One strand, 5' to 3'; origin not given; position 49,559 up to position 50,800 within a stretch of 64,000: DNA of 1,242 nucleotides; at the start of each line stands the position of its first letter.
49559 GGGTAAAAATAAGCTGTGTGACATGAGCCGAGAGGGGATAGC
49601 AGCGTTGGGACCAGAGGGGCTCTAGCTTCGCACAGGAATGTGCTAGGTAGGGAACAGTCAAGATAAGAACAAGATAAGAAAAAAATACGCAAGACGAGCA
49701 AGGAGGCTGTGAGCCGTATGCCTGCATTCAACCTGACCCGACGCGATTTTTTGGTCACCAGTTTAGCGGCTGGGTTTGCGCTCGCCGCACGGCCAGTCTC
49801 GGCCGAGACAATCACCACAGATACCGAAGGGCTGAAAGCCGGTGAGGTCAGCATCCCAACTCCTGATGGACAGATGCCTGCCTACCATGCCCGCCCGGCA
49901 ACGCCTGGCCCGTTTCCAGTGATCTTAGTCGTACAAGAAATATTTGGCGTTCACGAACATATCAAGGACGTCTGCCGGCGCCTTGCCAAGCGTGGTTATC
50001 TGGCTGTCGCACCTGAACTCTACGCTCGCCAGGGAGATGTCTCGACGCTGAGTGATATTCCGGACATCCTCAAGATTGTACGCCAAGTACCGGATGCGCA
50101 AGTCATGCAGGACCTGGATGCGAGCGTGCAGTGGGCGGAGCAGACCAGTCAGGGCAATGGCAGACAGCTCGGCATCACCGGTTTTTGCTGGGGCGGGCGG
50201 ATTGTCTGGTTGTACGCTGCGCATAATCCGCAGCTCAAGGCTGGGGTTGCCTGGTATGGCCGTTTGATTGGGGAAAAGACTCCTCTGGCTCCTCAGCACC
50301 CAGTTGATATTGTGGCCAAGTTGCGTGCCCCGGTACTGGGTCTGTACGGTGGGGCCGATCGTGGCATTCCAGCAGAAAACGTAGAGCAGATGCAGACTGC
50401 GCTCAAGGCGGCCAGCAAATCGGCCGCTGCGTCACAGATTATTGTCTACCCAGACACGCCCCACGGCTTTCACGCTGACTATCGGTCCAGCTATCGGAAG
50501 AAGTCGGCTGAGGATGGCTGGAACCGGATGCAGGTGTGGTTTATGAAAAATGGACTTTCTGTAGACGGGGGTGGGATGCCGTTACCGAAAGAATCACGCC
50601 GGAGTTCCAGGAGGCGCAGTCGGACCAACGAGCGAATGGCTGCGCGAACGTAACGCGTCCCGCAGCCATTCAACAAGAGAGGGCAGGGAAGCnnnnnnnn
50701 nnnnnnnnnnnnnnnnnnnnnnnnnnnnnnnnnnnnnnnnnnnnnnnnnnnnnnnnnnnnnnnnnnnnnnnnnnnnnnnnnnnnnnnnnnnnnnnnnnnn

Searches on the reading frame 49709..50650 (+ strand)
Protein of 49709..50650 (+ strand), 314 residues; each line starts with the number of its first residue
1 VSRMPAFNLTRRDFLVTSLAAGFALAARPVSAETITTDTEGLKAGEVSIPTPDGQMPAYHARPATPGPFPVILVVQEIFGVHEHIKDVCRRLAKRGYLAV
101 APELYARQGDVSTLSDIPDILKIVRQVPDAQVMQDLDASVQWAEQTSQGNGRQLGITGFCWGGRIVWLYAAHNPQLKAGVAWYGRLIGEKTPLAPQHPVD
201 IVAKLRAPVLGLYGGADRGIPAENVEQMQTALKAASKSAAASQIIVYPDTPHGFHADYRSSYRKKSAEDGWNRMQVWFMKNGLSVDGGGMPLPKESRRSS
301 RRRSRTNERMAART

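Call 10: search_protein_families(library=pfam, proteins=[window:49709-50650:+], max_evalue=0.01)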
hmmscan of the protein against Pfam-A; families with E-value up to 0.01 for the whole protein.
window:49709-50650:+ (314 aa): 8 families
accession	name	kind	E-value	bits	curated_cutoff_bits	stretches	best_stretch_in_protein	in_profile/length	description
PF01738.24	DLH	-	1.5e-60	204.9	21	1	56-279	1-214/217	Dienelactone hydrolase family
PF07224.18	Chlorophyllase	-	7.2e-06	25.5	26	1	59-170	32-134/301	Chlorophyllase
PF02129.25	Peptidase_S15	-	2.9e-05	24.3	23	1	56-181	5-125/262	X-Pro dipeptidyl-peptidase (S15 family)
PF00326.27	Peptidase_S9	-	4.1e-05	23.6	22.6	0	196-263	135-198/213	Prolyl oligopeptidase family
PF12146.15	Hydrolase_4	-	7.8e-05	22.5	27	0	130-186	56-110/239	Serine aminopeptidase, S33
PF08840.17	BAAT_C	-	0.00017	22.1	20.9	0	139-185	9-55/210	BAAT / Acyl-CoA thioester hydrolase C terminal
PF00561.26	Abhydrolase_1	-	0.00059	20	25.8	1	135-175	54-92/245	alpha/beta hydrolase fold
PF10518.14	TAT_signal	-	0.0041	17.4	22.7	0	8-26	1-19/21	TAT (twin-arginine translocation) pathway signal sequence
